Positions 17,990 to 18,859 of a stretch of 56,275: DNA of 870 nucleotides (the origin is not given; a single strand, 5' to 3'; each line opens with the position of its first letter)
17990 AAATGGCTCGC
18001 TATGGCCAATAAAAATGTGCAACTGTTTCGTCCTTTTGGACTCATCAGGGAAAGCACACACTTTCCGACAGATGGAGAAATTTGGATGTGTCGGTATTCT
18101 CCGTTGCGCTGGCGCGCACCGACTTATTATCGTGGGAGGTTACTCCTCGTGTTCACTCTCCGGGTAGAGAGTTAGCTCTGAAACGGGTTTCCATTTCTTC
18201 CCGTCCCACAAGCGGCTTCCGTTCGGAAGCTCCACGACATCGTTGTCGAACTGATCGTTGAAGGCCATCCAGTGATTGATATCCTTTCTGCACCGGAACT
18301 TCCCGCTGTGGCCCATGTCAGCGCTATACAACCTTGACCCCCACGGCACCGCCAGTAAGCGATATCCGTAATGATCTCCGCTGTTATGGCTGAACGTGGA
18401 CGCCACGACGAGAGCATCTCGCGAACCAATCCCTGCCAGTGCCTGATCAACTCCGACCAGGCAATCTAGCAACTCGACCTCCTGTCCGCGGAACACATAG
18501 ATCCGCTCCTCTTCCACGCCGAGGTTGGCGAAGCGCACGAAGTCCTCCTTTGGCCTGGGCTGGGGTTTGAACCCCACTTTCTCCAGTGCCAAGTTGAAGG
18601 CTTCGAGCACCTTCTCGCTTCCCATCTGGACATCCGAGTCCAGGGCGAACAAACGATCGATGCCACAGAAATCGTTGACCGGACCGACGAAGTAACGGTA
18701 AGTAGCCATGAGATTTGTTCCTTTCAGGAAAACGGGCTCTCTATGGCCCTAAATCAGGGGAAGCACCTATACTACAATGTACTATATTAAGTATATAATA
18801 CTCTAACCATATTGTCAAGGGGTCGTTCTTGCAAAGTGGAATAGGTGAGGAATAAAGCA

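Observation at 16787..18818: GC-rich four-cistron orphan operon with ribozyme-punctuated mRNA beside tRNA-Trp (lead candidate for a new system)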

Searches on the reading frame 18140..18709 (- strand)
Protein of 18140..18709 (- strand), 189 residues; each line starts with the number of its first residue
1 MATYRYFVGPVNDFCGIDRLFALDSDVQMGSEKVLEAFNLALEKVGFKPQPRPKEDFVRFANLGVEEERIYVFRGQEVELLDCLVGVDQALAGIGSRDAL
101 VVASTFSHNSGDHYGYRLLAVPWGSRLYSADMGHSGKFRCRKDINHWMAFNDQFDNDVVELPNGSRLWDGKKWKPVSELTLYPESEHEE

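Call 6: search_protein_families(library=pfam, proteins=[window:18140-18709:-], max_evalue=1)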
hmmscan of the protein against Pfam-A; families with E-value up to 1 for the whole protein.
window:18140-18709:- (189 aa): 0 families

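Call 8: search_protein_families(library=phrogs, proteins=[window:18140-18709:-], max_evalue=1)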
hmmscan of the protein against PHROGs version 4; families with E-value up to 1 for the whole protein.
window:18140-18709:- (189 aa): 1 family
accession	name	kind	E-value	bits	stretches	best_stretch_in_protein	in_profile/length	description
phrog_9318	-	unknown function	0.3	11.8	0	101-129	7-32/56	-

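Call 9: search_protein_families(library=padloc, proteins=[window:18140-18709:-], max_evalue=1)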
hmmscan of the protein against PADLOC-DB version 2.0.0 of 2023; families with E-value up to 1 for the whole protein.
window:18140-18709:- (189 aa): 0 families

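Call 10: find_homologous_proteins(query=window:18140-18709:-, max_evalue=0.01)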
Query window:18140-18709:- (189 aa): 1 proteins with E <= 0.01 among 103 candidates.
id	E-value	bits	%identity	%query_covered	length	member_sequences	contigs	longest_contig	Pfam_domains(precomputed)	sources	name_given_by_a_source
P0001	1.2e-126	438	100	100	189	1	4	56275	-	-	-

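Call 13: find_encoding_contigs(protein=window:18140-18709:-, flank=10000, max_places=10)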
Protein window:18140-18709:- (189 aa): 7 contigs read that carry it; 4 places shown.
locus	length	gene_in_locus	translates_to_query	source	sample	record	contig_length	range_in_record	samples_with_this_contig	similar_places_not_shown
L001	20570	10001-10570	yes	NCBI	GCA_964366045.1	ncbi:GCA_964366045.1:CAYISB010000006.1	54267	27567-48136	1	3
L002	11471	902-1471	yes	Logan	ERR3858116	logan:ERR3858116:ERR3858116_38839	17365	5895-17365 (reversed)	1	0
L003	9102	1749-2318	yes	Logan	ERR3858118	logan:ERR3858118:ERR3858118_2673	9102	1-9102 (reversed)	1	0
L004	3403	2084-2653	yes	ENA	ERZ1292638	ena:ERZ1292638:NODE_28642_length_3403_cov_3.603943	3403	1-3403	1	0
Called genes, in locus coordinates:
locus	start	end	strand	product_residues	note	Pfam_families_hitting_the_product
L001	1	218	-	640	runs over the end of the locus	PF00012:HSP70, PF06723:MreB_Mbl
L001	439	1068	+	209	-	-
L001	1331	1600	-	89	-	-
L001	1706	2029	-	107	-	-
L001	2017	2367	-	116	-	PF18924:DUF5674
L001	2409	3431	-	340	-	PF01972:SDH_protease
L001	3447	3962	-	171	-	PF01025:GrpE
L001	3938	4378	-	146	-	-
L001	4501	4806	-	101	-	-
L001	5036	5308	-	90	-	PF18917:LiaI-LiaF-like_TM1 (weak), PF22570:LiaF-TM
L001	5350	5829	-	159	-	PF00254:FKBP_C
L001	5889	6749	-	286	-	-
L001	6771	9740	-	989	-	PF00580:UvrD-helicase, PF01443:Viral_helicase1 (faint), PF13245:AAA_19, PF13604:AAA_30 (faint), PF21445:ADDB_N, PF13361:UvrD_C, PF13538:UvrD_C_2 (faint), PF12705:PDDEXK_1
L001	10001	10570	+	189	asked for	-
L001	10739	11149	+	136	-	-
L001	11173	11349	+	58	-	-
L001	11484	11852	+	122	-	-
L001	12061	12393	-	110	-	PF01541:GIY-YIG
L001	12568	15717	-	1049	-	PF00082:Peptidase_S8, PF03995:Inhibitor_I36 (faint)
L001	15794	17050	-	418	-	PF12704:MacB_PCD, PF02687:FtsX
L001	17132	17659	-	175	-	PF20803:PaaX_M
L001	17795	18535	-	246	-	-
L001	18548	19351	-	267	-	PF00459:Inositol_P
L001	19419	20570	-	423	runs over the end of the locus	PF12704:MacB_PCD, PF02687:FtsX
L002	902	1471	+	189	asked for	-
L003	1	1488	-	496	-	?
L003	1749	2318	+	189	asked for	-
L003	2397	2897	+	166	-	-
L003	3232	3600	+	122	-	-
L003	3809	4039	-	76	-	PF01541:GIY-YIG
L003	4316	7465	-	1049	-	PF00082:Peptidase_S8, PF03995:Inhibitor_I36 (faint)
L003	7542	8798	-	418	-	PF12704:MacB_PCD, PF02687:FtsX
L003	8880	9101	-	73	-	?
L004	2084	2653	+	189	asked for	-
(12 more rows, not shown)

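Call 27: search_protein_representatives(protein=window:18140-18709:-)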
Query: 189 residues. Proteins with E-value up to 0.001 (for the whole library): 12; up to 1e-10: 10; up to 1e-30: 2. The best 12 are listed.
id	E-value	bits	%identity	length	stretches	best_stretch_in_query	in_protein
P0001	3.8e-127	437.9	100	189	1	1-189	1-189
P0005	1.6e-36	142.2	44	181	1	4-179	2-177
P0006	2.5e-25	105.6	44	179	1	3-179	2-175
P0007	2.3e-22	96.0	43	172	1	4-179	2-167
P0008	1.3e-21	93.5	39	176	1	4-180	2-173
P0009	2.1e-19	86.3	41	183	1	1-179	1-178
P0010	3.0e-19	85.8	36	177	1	1-179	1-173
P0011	3.0e-19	85.8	40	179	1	3-180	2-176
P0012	5.0e-13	65.5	43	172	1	63-182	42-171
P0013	2.4e-11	60.0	37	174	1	89-180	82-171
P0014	3.7e-05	39.8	31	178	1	23-177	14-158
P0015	2.1e-04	37.4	30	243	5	97-151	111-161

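Call 32: find_encoding_contigs(protein=P0005, flank=8000, max_places=4)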
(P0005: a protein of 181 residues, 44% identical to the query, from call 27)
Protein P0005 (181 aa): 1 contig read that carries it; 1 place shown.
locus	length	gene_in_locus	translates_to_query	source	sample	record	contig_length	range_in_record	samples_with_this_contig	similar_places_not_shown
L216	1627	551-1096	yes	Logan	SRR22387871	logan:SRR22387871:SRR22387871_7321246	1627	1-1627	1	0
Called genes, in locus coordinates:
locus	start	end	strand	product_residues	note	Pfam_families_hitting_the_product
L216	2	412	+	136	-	?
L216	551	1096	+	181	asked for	-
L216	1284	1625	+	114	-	?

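Call 33: find_encoding_contigs(protein=P0006, flank=8000, max_places=3)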
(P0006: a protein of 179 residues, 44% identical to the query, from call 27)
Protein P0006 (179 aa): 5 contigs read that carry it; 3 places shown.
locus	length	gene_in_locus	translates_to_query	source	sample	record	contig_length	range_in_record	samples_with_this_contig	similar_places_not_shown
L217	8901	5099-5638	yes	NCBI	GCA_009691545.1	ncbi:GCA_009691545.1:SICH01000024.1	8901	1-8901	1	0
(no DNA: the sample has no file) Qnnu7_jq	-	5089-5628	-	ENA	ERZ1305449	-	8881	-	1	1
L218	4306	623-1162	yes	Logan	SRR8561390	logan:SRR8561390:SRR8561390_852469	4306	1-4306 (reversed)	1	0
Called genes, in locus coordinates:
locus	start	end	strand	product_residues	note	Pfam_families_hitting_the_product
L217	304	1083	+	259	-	PF01978:TrmB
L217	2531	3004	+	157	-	-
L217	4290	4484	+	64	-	-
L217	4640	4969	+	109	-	-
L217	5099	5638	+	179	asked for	-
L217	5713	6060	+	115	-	-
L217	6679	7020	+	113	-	-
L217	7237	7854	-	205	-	-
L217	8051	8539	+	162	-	-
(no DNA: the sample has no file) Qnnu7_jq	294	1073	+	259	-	PF01978:TrmB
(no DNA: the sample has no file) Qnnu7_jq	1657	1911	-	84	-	-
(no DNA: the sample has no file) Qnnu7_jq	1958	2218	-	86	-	-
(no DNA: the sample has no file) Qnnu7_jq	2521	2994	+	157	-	-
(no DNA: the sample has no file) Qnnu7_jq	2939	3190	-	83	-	-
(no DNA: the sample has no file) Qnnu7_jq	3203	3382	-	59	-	-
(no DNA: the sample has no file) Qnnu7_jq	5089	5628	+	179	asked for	-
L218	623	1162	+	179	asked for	-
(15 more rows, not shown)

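Call 34: find_encoding_contigs(protein=P0007, flank=8000, max_places=3)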
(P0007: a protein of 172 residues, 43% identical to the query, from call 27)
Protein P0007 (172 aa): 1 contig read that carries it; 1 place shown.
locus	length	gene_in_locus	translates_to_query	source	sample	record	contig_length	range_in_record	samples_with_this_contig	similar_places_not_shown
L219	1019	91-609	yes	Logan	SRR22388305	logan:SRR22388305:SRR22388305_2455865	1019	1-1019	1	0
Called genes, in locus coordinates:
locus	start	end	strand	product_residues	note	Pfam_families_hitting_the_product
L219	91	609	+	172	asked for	-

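Call 35: find_encoding_contigs(protein=P0008, flank=8000, max_places=3)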
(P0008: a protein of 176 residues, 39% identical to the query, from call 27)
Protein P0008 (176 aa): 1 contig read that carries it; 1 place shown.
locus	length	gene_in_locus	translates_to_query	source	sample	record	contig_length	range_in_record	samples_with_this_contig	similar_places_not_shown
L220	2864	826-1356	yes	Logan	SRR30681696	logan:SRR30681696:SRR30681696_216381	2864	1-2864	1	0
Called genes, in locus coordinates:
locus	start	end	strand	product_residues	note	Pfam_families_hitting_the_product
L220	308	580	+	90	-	-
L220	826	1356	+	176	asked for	-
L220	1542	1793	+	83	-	-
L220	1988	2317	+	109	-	-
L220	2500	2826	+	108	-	-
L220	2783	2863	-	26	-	?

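Call 36: find_encoding_contigs(protein=P0009, flank=8000, max_places=3)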
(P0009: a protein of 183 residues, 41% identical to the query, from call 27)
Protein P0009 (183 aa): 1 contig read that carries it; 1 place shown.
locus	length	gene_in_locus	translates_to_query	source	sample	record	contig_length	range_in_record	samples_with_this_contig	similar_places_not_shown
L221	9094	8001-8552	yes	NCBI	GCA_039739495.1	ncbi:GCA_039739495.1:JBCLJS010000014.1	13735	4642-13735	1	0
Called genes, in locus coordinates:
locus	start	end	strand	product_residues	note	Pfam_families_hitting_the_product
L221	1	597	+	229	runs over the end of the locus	-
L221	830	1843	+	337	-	PF02618:YceG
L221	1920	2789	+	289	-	PF04298:Zn_peptidase_2 (weak)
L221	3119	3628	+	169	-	PF00466:Ribosomal_L10, PF27436:RL10_C (weak)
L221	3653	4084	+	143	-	PF16320:Ribosomal_L12_N, PF00542:Ribosomal_L12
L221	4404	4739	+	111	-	-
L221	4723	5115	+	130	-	-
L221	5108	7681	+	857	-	PF02861:Clp_N, PF17871:AAA_lid_9 (weak), PF00004:AAA (weak), PF07724:AAA_2, PF07728:AAA_5 (weak), PF10431:ClpB_D2-small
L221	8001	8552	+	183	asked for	-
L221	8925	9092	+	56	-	?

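Call 38: predict_structure(alignment_id=A1)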
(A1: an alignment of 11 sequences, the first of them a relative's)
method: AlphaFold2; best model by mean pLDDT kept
length: 189 residues; sequences in the alignment: 11
mean_pLDDT: 87.1   pTM: 0.79
mean pLDDT of the five models: 87.1, 86.0, 85.5, 85.2, 84.4
residues with pLDDT >= 90: 125; 70-90: 37; 50-70: 22; < 50: 5
segments of 3 or more residues with pLDDT < 50: 187-189
pLDDT, mean of each block of 10 residues (from residue 1): 94 87 95 92 91 58 88 95 93 97 92 93 88 67 91 83 96 96 56
secondary structure, 60 per line:
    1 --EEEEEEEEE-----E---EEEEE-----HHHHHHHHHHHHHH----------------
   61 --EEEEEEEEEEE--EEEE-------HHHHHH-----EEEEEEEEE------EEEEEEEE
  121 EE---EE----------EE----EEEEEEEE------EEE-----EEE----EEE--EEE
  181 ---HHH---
elements in order: E3-11 E21-25 H31-44 E63-73 E76-79 H87-92 E98-106 E113-122 E144-151 E158-160 E166-168 E173-175 E178-180

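Call 42: fold_search(model_id=the predicted structure, library=pdb)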
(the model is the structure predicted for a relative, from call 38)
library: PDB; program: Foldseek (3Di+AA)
matches with E <= 10: 258; with E <= 0.001: 0
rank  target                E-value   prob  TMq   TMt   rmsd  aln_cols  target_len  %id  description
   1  9hi3                  4.1e-01  0.10  0.15  0.14  15.8       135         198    7  C-terminal domain of pectobacterial FusB in complex with spinach ferredoxin 1 (released 2025-04-23)
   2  4wph_A                6.7e-01  0.08  0.17  0.11  15.4       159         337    9  Crystal structure of USP7 ubiquitin-like domains in compact conformation (released 2015-06-17)
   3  5c6d_A                7.5e-01  0.09  0.18  0.13  15.6       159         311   10  Crystal structure of USP7 in complex with UHRF1 (released 2015-09-09)
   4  9a0x_MODEL_1_B        7.5e-01  0.06  0.17  0.16  17.7       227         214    9  USP7 UBL 1-2 domains in complex with DNA polymerase iota peptide 438-448 (released 2021-02-12)
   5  5c6d_B                8.4e-01  0.09  0.19  0.13  14.8       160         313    8  Crystal structure of USP7 in complex with UHRF1 (released 2015-09-09)
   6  5cw5_C                8.9e-01  0.12  0.15  0.14  17.7       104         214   14  Structure of CfBRCC36-CfKIAA0157 complex (QSQ mutant) (released 2015-09-16)
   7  7llj_L                8.9e-01  0.06  0.16  0.15  19.4       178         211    8  Inhibitory immune receptor protein complex (released 2021-11-17)
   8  5i2m_A                9.4e-01  0.20  0.13  0.07  13.0        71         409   13  CRYSTAL STRUCTURE OF VSV-INDIANA (MUDD-SUMMERS STRAIN) GLYCOPROTEIN UNDER ITS ACIDIC CONFORMATION (released 2016-02-24)
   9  2sic_I                9.4e-01  0.08  0.13  0.18  11.5        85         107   14  REFINED CRYSTAL STRUCTURE OF THE COMPLEX OF SUBTILISIN BPN' AND STREPTOMYCES SUBTILISIN INHIBITOR AT 1.8 ANGSTROMS RES (released 1993-04-15)
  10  4wnq_A                9.4e-01  0.03  0.11  0.11  17.8       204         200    9  THE MOLECULAR BASES OF DELTA/ALPHA-BETA T-CELL MEDIATED ANTIGEN RECOGNITION (released 2014-11-26)
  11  5cw5_A                9.9e-01  0.11  0.15  0.14  17.8       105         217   14  Structure of CfBRCC36-CfKIAA0157 complex (QSQ mutant) (released 2015-09-16)
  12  4wph_B                9.9e-01  0.07  0.17  0.12  15.4       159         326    9  Crystal structure of USP7 ubiquitin-like domains in compact conformation (released 2015-06-17)
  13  9qgm_8A               9.9e-01  0.03  0.13  0.06  18.5       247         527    9  Cryo-EM structure of the PlPVC1 central spike, 3-fold symmetrized (C3), in extended state (released 2025-10-29)
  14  6tmr                  1.0e+00  0.23  0.15  0.08  13.5        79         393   10  Mokola virus glycoprotein, monomeric post-fusion conformation (released 2020-02-19)
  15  7et3_g                1.0e+00  0.12  0.15  0.13  10.1       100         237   15  C5 portal vertex in the enveloped virion capsid (released 2021-07-14)
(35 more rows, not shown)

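Call 48: fold_search(model_id=the predicted structure, library=viral)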
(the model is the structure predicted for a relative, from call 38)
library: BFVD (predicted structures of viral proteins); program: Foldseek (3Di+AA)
matches with E <= 10: 633; with E <= 0.001: 0
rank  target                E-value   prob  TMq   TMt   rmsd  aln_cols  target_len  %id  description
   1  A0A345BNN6            1.1e-01  0.60  0.16  0.33   9.8        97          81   13  (no name in the UniProt tables at hand)
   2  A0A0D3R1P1            1.3e-01  0.06  0.11  0.05  23.7       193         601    9  Glycoprotein [Gray Lodge virus]
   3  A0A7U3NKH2            1.8e-01  0.44  0.19  0.31   8.2       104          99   13  Uncharacterized protein [Bacillus phage Kirov]
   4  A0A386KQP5            1.9e-01  0.13  0.16  0.21  13.0       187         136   10  Uncharacterized protein [Arthrobacter phage LeeroyJ]
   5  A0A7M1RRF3            2.4e-01  0.60  0.18  0.33   9.9        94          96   17  Double-strand binding protein [Bacillus phage DLc1]
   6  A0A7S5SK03            2.6e-01  0.28  0.27  0.29  11.1       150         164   14  (no name in the UniProt tables at hand)
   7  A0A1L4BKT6            2.9e-01  0.63  0.19  0.35   8.3        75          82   15  (no name in the UniProt tables at hand)
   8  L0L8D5                4.2e-01  0.69  0.18  0.39   7.4        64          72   19  DUF7336 domain-containing protein [Bacillus phage phiAGATE]
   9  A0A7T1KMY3            4.5e-01  0.13  0.13  0.06  14.6        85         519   16  G protein [Sodak rhabdovirus 1]
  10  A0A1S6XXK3            4.5e-01  0.06  0.14  0.08  21.6       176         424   12  NSP1-2 [Rotavirus I]
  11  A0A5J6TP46            4.7e-01  0.38  0.21  0.33   8.1        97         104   14  (no name in the UniProt tables at hand)
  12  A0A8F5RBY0            4.7e-01  0.33  0.18  0.32   7.2        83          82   17  Uncharacterized protein [Microvirus mar65]
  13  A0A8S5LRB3            5.0e-01  0.35  0.21  0.38   7.5        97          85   12  Uncharacterized protein [Myoviridae sp. ctfJc17]
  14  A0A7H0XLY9            5.0e-01  0.11  0.13  0.17  14.8        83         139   14  Major capsid protein (Fragment) [Human betaherpesvirus 7]
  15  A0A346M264            5.0e-01  0.11  0.11  0.05  14.2        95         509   17  (no name in the UniProt tables at hand)
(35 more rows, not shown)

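Call 73: find_encoding_contigs(protein=P0010, flank=10000, max_places=3)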
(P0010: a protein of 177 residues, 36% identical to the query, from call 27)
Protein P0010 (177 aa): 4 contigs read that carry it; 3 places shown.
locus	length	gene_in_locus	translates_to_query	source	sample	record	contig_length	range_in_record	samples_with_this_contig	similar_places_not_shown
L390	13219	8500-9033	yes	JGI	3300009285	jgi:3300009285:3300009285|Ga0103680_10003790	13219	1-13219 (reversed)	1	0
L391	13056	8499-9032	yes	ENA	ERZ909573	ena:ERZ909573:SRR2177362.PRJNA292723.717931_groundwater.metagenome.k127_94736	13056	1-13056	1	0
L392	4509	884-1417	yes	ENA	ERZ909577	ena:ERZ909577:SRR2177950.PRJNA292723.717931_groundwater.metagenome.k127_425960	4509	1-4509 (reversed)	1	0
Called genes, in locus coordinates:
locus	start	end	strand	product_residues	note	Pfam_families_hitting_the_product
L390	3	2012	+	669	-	?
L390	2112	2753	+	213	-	-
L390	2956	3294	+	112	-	-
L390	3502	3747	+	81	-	-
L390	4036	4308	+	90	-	-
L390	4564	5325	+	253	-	PF01978:TrmB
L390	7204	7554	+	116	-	-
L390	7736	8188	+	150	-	-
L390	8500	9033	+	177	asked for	-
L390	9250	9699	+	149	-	-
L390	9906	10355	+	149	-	-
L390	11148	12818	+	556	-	PF00156:Pribosyltran (weak)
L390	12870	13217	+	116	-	?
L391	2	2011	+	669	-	?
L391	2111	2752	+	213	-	-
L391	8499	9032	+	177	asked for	-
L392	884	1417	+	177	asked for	-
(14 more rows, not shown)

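Call 74: find_encoding_contigs(protein=P0011, flank=10000, max_places=3)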
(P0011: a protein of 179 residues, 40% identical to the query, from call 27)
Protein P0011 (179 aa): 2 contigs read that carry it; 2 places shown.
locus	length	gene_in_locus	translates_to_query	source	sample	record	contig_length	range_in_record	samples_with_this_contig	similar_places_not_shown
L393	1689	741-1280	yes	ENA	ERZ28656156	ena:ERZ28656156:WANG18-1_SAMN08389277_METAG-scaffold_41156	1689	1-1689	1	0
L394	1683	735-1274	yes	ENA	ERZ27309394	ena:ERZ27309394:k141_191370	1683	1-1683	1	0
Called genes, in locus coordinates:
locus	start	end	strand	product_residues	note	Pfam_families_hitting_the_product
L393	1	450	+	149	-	?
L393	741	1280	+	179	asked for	-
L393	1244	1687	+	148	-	?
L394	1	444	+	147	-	?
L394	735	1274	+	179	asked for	-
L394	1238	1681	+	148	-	?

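Call 75: find_encoding_contigs(protein=P0012, flank=10000, max_places=3)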
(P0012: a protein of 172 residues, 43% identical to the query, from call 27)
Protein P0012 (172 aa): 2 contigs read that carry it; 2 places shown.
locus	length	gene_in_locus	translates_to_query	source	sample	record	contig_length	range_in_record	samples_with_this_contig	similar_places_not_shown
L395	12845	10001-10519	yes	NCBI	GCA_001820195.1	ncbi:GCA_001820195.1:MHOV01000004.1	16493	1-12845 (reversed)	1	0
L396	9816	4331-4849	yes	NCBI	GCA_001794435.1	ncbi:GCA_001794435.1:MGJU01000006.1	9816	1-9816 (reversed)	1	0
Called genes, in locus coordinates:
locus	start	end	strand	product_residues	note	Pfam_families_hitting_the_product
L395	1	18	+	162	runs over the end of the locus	-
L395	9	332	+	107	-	PF01588:tRNA_bind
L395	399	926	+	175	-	PF20803:PaaX_M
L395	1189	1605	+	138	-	-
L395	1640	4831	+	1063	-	PF00801:PKD (weak), PF18911:PKD_4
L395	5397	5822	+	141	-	PF01029:NusB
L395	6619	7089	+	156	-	PF00886:Ribosomal_S16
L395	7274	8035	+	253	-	PF01978:TrmB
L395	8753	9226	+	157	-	-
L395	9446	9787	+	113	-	-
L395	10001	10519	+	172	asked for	-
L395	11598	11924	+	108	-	-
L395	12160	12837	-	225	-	-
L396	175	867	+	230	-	PF22935:RM44_endonuclase, PF14622:Ribonucleas_3_3, PF00636:Ribonuclease_3, PF00035:dsrm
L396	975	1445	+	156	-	PF00886:Ribosomal_S16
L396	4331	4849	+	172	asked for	-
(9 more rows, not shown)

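Call 76: find_encoding_contigs(protein=P0013, flank=10000, max_places=3)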
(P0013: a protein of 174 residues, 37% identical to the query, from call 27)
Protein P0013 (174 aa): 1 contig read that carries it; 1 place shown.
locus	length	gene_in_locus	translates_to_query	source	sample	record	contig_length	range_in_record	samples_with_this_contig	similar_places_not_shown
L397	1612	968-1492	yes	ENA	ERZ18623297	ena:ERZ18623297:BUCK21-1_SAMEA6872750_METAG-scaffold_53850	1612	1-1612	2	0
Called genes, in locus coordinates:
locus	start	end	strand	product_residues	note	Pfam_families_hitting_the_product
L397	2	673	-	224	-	?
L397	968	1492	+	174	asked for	-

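Call 99: search_solved_structures(query=A1, max_evalue=1)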
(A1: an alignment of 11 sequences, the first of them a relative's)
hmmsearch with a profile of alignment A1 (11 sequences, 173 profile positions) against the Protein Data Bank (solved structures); distinct sequences matched with E-value up to 1: 4.
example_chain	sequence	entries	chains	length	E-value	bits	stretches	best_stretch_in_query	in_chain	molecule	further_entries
3t9z_A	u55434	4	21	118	0.093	15.7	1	33-115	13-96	Nitrogen regulatory protein P-II (GlnB-3)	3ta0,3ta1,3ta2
3o8w_A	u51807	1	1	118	0.1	15.6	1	33-115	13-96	Nitrogen regulatory protein P-II (GlnB-1)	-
6zj3_SH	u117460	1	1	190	0.45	13.5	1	132-163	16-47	Ribosomal protein uS7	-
4n27_A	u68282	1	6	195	0.66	13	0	112-158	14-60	Bacterial transferase hexapeptide repeat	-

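Call 100: search_protein_families(library=ncbifam, proteins=[window:18140-18709:-], max_evalue=0.1)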
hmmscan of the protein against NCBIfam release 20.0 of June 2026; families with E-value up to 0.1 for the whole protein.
window:18140-18709:- (189 aa): 0 families
